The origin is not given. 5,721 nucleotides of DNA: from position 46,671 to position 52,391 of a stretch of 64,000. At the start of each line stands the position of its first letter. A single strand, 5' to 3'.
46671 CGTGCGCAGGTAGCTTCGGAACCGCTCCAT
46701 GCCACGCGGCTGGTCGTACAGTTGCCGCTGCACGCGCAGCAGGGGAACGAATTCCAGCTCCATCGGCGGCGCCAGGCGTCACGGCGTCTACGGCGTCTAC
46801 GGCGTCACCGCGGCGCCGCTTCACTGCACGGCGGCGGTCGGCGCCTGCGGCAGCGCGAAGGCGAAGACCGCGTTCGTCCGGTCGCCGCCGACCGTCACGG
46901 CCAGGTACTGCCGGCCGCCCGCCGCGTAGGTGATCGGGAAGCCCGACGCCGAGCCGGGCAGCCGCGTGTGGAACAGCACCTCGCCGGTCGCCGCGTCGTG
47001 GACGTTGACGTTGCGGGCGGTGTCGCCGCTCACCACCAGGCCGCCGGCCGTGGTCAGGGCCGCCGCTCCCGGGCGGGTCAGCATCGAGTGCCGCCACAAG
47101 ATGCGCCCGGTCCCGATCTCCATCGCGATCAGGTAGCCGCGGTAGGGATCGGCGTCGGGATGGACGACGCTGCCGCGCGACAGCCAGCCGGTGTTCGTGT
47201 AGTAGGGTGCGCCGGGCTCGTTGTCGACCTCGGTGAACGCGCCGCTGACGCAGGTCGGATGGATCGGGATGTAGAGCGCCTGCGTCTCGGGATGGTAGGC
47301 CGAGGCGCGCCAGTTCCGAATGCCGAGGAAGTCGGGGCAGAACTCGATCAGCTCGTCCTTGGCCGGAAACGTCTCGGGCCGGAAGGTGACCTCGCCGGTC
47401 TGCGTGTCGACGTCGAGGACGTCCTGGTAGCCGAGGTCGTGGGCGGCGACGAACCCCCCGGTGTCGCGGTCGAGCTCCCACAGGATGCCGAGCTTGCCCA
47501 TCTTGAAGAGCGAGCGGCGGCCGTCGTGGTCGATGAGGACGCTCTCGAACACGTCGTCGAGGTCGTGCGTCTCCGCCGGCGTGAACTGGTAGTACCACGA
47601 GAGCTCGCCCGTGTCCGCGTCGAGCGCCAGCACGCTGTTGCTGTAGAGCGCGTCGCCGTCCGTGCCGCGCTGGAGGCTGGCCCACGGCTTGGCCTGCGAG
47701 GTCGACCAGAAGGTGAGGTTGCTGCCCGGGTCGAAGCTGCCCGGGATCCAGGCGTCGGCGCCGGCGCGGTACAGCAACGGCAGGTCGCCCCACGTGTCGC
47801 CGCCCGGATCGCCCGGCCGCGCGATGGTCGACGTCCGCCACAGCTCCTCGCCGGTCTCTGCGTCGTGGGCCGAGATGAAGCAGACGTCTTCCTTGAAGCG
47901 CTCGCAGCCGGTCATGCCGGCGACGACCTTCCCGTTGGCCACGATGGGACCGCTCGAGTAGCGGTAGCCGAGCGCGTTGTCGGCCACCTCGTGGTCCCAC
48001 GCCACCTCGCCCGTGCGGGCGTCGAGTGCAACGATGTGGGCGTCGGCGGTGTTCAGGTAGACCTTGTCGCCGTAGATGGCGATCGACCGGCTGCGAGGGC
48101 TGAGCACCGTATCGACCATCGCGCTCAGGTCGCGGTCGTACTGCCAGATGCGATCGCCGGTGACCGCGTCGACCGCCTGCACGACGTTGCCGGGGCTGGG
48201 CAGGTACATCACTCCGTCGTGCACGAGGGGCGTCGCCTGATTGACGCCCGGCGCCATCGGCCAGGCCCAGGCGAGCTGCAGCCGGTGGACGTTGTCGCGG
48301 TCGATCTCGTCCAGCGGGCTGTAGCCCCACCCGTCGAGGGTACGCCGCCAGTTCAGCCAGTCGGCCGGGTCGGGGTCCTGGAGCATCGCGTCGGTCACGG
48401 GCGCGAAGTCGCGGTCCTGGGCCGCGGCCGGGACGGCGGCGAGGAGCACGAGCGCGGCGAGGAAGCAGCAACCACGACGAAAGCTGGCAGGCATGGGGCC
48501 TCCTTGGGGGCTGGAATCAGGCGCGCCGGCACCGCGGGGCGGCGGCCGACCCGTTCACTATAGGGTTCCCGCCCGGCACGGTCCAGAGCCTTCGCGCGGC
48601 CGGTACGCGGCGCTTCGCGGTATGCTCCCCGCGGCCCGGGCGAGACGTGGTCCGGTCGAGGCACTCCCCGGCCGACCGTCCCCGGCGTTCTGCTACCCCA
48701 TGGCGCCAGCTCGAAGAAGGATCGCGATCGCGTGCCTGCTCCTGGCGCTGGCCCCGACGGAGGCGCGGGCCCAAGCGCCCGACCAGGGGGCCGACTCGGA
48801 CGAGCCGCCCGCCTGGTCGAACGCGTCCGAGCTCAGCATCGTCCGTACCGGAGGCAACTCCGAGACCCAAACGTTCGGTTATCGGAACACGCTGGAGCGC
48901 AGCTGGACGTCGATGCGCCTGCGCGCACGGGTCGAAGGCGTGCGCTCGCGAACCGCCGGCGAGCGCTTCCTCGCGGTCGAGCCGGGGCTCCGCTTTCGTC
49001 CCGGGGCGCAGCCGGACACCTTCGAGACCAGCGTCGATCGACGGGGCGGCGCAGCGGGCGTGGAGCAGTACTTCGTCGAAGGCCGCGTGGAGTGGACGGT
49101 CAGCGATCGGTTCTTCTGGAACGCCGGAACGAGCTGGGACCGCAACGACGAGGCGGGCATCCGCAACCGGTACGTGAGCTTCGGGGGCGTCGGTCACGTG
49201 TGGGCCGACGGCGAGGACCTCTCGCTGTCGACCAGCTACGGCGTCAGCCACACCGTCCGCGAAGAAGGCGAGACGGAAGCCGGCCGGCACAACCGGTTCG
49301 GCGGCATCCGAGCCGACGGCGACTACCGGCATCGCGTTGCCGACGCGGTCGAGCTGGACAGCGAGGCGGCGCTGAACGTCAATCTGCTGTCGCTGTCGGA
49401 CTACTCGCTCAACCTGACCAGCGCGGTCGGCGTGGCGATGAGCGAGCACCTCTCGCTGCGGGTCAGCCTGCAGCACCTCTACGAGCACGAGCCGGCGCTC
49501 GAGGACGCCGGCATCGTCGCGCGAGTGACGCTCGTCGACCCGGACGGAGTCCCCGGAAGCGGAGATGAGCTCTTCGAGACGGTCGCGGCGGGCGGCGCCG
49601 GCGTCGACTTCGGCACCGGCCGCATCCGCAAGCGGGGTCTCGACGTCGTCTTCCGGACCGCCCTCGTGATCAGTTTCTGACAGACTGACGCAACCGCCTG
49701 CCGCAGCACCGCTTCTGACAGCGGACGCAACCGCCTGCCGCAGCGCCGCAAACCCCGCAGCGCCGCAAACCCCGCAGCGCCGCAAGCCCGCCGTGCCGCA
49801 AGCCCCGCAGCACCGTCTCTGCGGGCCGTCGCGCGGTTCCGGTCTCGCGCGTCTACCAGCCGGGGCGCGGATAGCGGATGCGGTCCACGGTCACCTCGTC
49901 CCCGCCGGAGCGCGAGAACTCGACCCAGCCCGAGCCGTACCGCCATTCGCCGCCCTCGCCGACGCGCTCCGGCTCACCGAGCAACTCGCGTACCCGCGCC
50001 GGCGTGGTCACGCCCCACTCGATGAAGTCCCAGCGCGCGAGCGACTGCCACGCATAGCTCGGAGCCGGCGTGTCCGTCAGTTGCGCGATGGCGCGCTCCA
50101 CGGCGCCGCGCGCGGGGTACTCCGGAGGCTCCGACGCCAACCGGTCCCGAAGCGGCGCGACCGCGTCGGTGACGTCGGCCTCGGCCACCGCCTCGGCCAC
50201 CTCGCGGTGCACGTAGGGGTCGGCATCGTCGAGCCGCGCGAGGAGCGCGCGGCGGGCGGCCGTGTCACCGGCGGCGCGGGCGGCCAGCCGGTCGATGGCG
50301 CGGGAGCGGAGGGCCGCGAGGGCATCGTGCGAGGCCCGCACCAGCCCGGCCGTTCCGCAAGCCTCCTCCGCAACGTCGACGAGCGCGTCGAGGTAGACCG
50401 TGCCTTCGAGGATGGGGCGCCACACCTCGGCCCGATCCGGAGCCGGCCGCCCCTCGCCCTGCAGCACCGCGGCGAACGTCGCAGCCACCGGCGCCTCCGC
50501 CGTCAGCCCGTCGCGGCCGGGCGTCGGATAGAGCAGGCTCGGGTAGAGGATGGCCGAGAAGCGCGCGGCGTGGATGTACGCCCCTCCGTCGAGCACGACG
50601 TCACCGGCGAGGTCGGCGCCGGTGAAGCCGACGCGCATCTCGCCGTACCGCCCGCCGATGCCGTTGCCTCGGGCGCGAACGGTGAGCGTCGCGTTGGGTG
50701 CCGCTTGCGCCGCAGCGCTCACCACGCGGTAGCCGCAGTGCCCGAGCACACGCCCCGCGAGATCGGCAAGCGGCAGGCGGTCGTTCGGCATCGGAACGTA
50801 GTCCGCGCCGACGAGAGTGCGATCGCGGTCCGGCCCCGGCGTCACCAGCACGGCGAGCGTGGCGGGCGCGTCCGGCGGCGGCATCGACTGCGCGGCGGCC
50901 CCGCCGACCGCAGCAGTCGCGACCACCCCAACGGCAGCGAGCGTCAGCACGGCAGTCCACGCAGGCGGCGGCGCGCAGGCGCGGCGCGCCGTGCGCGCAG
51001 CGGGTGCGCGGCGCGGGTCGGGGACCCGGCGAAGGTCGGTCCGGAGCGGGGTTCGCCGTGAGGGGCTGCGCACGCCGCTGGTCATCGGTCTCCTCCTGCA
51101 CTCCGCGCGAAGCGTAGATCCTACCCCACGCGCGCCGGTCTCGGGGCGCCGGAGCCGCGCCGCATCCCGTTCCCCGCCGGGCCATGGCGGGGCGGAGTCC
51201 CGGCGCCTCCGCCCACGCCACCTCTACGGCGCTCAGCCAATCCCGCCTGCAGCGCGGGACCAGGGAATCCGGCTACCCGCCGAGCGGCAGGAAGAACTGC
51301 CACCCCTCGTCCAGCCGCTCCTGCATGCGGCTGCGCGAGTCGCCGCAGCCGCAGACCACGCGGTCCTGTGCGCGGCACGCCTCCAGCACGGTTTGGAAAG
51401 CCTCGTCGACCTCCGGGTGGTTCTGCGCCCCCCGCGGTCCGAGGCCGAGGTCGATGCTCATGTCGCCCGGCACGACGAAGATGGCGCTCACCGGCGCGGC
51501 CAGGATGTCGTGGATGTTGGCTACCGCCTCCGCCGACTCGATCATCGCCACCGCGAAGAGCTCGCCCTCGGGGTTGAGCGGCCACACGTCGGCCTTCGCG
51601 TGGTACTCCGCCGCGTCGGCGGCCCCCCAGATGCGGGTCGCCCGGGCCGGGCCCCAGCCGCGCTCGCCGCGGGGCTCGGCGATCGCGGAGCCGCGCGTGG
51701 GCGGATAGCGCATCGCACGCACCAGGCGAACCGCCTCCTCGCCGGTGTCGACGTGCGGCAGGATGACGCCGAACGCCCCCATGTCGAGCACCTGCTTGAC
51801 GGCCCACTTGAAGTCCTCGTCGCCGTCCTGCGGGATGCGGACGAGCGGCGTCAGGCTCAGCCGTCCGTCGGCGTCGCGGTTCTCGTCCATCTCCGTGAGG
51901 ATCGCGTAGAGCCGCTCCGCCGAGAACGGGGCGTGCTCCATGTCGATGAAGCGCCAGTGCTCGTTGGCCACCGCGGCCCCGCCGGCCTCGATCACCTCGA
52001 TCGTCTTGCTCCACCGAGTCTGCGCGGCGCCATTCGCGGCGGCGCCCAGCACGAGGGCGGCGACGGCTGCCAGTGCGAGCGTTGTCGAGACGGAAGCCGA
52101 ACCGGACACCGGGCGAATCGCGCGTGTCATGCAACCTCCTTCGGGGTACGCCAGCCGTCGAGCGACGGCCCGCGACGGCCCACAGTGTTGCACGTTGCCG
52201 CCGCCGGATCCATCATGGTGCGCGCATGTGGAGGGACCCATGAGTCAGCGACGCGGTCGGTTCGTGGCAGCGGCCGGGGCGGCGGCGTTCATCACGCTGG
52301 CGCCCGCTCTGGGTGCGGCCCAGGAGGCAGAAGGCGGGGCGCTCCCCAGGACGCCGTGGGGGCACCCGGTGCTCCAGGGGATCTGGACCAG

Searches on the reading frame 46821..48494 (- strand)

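Call 50: search_protein_families(library=pfam, proteins=[window:46821-48494:-], max_evalue=0.00001)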
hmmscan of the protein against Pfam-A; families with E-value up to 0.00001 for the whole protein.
window:46821-48494:- (557 aa): 3 families
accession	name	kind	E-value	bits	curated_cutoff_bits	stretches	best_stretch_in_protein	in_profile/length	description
PF01011.28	PQQ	-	3.7e-61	208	26.7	2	46-347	1-333/595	Glucose/ethanol/alcohol dehydrogenase, beta-propeller domain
PF13360.13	PQQ_2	-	2e-30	106.6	27.6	2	78-227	68-200/233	Outer membrane protein assembly factor BamB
PF13570.13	Beta-prop_ACSF4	-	8.5e-09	35.7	133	0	86-223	94-212/329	Beta-alanine-activating enzyme, beta-propeller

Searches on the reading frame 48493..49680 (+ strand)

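Call 50: search_protein_families(library=pfam, proteins=[window:48493-49680:+], max_evalue=0.00001)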
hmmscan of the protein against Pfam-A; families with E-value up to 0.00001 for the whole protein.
window:48493-49680:+ (395 aa): 1 family
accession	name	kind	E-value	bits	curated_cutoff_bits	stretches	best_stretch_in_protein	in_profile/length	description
PF04338.18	DUF481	-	1.1e-24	88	21.1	1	113-335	2-192/210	Protein of unknown function, DUF481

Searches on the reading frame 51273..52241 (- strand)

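Call 50: search_protein_families(library=pfam, proteins=[window:51273-52241:-], max_evalue=0.00001)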
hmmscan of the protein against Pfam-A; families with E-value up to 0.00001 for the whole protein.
window:51273-52241:- (322 aa): 1 family
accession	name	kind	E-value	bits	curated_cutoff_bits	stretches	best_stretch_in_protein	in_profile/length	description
PF03328.21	HpcH_HpaI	-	2.6e-21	76.4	25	1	90-293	18-184/221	HpcH/HpaI aldolase/citrate lyase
